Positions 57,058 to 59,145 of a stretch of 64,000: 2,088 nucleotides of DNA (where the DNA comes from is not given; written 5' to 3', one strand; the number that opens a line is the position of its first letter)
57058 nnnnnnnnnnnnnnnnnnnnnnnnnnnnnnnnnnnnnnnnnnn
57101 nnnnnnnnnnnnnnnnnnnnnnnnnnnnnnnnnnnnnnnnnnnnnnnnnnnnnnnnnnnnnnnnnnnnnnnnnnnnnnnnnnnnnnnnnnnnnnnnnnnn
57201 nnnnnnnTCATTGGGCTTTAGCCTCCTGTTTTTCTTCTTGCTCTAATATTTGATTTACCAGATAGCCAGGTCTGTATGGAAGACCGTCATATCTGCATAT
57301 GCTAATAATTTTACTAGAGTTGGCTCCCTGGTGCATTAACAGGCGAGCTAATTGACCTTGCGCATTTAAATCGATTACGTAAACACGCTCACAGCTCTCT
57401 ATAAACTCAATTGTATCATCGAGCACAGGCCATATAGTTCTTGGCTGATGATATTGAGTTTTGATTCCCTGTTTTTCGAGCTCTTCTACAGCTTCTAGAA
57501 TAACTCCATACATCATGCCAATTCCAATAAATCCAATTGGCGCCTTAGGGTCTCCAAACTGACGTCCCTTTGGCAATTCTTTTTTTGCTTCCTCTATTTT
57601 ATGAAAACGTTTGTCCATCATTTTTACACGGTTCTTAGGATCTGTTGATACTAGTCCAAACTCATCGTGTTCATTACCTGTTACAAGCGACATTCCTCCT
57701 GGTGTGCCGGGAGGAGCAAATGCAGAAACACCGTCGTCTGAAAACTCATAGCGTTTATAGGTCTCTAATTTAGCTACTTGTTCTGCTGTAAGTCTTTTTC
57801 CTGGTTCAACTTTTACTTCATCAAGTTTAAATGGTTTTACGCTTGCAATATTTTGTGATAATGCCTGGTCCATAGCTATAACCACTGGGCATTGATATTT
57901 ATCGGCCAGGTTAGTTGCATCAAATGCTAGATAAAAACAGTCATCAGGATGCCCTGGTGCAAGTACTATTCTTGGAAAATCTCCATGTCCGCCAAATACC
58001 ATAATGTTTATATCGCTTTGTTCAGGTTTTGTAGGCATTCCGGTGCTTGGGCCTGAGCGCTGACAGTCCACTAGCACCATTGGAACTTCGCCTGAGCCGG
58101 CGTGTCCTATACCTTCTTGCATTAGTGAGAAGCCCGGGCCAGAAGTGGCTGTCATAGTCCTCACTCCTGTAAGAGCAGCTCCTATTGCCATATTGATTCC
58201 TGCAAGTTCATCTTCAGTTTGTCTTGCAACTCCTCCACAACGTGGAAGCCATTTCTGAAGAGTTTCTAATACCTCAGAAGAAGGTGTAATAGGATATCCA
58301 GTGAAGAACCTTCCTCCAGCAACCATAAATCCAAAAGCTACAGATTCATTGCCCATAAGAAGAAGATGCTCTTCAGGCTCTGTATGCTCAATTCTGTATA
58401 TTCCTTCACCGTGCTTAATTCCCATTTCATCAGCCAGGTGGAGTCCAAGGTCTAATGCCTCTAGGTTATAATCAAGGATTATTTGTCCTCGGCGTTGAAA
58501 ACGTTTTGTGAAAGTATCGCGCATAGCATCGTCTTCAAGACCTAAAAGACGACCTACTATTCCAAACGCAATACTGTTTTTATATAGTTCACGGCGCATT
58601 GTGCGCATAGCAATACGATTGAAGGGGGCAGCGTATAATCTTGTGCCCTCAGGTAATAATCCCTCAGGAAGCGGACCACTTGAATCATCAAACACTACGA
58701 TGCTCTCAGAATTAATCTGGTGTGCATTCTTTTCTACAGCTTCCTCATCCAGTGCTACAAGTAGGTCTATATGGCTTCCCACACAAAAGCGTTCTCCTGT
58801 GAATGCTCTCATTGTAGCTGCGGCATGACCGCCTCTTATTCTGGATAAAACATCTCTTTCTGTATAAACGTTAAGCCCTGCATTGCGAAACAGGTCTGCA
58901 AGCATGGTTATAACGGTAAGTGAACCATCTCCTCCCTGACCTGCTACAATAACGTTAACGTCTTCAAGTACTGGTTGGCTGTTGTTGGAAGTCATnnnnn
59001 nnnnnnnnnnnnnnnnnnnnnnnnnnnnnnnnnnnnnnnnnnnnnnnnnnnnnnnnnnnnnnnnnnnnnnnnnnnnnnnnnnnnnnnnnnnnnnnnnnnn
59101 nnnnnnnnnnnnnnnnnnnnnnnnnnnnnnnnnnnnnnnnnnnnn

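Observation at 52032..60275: Two different 2-oxoglutarate-oxidising systems encoded back to back (sucAB and the kor cluster) on the same strand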

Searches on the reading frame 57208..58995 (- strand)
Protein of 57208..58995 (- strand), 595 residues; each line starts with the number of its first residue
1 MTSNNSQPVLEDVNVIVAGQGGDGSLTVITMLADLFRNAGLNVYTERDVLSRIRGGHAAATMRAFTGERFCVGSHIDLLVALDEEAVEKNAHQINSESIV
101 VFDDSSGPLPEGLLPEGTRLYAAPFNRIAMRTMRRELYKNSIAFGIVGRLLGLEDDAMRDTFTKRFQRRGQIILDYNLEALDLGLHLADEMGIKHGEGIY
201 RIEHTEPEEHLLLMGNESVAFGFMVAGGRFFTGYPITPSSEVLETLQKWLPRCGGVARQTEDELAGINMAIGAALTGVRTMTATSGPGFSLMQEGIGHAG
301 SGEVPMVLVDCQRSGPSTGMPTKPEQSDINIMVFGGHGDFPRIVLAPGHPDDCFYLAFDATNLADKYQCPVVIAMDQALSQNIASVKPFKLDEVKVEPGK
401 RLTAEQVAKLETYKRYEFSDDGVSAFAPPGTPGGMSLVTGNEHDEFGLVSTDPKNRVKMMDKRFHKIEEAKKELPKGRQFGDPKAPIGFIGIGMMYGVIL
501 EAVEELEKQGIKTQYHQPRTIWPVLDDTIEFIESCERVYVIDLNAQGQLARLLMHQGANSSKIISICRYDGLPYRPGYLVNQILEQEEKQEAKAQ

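Call 3: search_protein_families(library=pfam, proteins=[window:57208-58995:-])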
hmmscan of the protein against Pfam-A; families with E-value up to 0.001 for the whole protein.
window:57208-58995:- (595 aa): 4 families
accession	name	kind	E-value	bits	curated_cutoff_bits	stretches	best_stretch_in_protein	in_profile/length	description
PF01855.24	POR_N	-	6.6e-56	190.1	27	1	226-461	6-230/231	Pyruvate flavodoxin/ferredoxin oxidoreductase, thiamine diP-bdg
PF01558.24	POR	-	7.9e-25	88.4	27.4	1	21-185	1-172/173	Pyruvate ferredoxin/flavodoxin oxidoreductase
PF17147.9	PFOR_II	-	1.6e-05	25.6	27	1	487-551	3-72/102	Pyruvate:ferredoxin oxidoreductase core domain II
PF02780.25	Transketolase_C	-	3.9e-05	24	25.9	1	489-542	14-68/124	Transketolase, C-terminal domain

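Call 4: search_protein_families(library=ncbifam, proteins=[window:57208-58995:-])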
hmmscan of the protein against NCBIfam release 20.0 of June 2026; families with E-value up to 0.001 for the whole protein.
window:57208-58995:- (595 aa): 15 families
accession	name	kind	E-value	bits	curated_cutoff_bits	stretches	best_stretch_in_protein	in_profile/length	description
TIGR03710.1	OAFO_sf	subfamily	3e-176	587.3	482.75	1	12-583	1-561/561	2-oxoacid:acceptor oxidoreductase subunit alpha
NF041170.1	Oxoac_fdxalpha_Archa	equivalog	2e-121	406.4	800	2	134-576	164-612/636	2-oxoacid:ferredoxin oxidoreductase subunit alpha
NF006412.0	PRK08659.1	equivalog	3.2e-94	316.2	411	1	209-586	4-376/378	2-oxoacid:acceptor oxidoreductase subunit alpha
NF007206.0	PRK09627.1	equivalog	3.7e-72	243.4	579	1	212-584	5-373/375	2-oxoglutarate synthase subunit alpha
NF005507.0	PRK07119.1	subfamily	4.7e-56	190.1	399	1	209-392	3-186/352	3-methyl-2-oxobutanoate dehydrogenase subunit VorB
TIGR03336.1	IOR_alpha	equivalog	4.6e-16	58.3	650.9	1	211-381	3-167/595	indolepyruvate ferredoxin oxidoreductase subunit alpha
NF006232.0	PRK08366.1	equivalog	2.2e-14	52.9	646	1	213-314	10-113/394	2-ketoisovalerate ferredoxin oxidoreductase subunit alpha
NF040682.1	PorA_Arch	equivalog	3e-12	46.2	550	1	212-314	5-109/387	pyruvate synthase subunit PorA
NF006233.0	PRK08367.1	equivalog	1.3e-10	40.7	625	1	212-313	6-109/394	pyruvate ferredoxin oxidoreductase subunit alpha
NF007201.0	PRK09622.1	equivalog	1.9e-10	40.3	590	1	231-390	31-189/405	2-oxoacid:ferredoxin oxidoreductase subunit alpha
NF045764.1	PhenlGlyoxDHPadG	equivalog_domain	5.3e-10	38.4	700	1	211-313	3-107/398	NADH-dependent phenylglyoxylate dehydrogenase subunit alpha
NF005324.0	PRK06853.1-4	equivalog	3.8e-07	30.1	222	1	139-191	140-192/196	indolepyruvate oxidoreductase subunit beta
NF006211.0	PRK08338.1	equivalog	1.7e-06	27.7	239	1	15-149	3-132/170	2-oxoacid:ferredoxin oxidoreductase subunit gamma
NF005322.0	PRK06853.1-2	equivalog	1.2e-05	25.1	237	0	12-188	5-193/197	indolepyruvate oxidoreductase subunit beta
NF006323.0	PRK08537.1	equivalog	1.6e-05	24.3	235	1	75-188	67-178/181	2-oxoacid:ferredoxin oxidoreductase subunit gamma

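Call 16: search_solved_structures(query=window:57208-58995:-, max_evalue=0.00001)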
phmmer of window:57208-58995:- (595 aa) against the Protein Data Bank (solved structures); distinct sequences matched with E-value up to 0.00001: 6.
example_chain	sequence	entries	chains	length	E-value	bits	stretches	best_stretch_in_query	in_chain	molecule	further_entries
6n2n_A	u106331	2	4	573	4.8e-111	375.5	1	12-586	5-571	Pyruvate flavodoxin/ferredoxin oxidoreductase domain protein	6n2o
5b48_A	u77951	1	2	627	5.5e-68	233.3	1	197-579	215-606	2-oxoacid--ferredoxin oxidoreductase alpha subunit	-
5b46_A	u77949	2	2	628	7.1e-68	232.9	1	133-589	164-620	2-oxoacid--ferredoxin oxidoreductase alpha subunit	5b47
1yd7_A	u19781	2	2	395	8.5e-65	222.8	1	212-571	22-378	2-keto acid:ferredoxin oxidoreductase subunit alpha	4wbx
8ys5_A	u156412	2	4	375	9.1e-59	202.9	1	212-549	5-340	2-oxoglutarate synthase subunit alpha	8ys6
9bt4_B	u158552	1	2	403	1.8e-07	33.5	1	211-314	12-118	Pyruvate:Ferredoxin Oxidoreductase, subunit alpha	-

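Call 62: search_solved_structures(query=window:57208-58995:-, max_evalue=1e-60, show_alignments=2)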
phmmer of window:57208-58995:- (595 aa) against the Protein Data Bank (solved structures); distinct sequences matched with E-value up to 1e-60: 4.
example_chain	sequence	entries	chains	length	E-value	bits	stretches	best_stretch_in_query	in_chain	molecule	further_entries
6n2n_A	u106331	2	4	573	4.8e-111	375.5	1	12-586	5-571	Pyruvate flavodoxin/ferredoxin oxidoreductase domain protein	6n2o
5b48_A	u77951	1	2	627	5.5e-68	233.3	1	197-579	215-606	2-oxoacid--ferredoxin oxidoreductase alpha subunit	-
5b46_A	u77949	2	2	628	7.1e-68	232.9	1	133-589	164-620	2-oxoacid--ferredoxin oxidoreductase alpha subunit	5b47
1yd7_A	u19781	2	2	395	8.5e-65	222.8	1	212-571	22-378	2-keto acid:ferredoxin oxidoreductase subunit alpha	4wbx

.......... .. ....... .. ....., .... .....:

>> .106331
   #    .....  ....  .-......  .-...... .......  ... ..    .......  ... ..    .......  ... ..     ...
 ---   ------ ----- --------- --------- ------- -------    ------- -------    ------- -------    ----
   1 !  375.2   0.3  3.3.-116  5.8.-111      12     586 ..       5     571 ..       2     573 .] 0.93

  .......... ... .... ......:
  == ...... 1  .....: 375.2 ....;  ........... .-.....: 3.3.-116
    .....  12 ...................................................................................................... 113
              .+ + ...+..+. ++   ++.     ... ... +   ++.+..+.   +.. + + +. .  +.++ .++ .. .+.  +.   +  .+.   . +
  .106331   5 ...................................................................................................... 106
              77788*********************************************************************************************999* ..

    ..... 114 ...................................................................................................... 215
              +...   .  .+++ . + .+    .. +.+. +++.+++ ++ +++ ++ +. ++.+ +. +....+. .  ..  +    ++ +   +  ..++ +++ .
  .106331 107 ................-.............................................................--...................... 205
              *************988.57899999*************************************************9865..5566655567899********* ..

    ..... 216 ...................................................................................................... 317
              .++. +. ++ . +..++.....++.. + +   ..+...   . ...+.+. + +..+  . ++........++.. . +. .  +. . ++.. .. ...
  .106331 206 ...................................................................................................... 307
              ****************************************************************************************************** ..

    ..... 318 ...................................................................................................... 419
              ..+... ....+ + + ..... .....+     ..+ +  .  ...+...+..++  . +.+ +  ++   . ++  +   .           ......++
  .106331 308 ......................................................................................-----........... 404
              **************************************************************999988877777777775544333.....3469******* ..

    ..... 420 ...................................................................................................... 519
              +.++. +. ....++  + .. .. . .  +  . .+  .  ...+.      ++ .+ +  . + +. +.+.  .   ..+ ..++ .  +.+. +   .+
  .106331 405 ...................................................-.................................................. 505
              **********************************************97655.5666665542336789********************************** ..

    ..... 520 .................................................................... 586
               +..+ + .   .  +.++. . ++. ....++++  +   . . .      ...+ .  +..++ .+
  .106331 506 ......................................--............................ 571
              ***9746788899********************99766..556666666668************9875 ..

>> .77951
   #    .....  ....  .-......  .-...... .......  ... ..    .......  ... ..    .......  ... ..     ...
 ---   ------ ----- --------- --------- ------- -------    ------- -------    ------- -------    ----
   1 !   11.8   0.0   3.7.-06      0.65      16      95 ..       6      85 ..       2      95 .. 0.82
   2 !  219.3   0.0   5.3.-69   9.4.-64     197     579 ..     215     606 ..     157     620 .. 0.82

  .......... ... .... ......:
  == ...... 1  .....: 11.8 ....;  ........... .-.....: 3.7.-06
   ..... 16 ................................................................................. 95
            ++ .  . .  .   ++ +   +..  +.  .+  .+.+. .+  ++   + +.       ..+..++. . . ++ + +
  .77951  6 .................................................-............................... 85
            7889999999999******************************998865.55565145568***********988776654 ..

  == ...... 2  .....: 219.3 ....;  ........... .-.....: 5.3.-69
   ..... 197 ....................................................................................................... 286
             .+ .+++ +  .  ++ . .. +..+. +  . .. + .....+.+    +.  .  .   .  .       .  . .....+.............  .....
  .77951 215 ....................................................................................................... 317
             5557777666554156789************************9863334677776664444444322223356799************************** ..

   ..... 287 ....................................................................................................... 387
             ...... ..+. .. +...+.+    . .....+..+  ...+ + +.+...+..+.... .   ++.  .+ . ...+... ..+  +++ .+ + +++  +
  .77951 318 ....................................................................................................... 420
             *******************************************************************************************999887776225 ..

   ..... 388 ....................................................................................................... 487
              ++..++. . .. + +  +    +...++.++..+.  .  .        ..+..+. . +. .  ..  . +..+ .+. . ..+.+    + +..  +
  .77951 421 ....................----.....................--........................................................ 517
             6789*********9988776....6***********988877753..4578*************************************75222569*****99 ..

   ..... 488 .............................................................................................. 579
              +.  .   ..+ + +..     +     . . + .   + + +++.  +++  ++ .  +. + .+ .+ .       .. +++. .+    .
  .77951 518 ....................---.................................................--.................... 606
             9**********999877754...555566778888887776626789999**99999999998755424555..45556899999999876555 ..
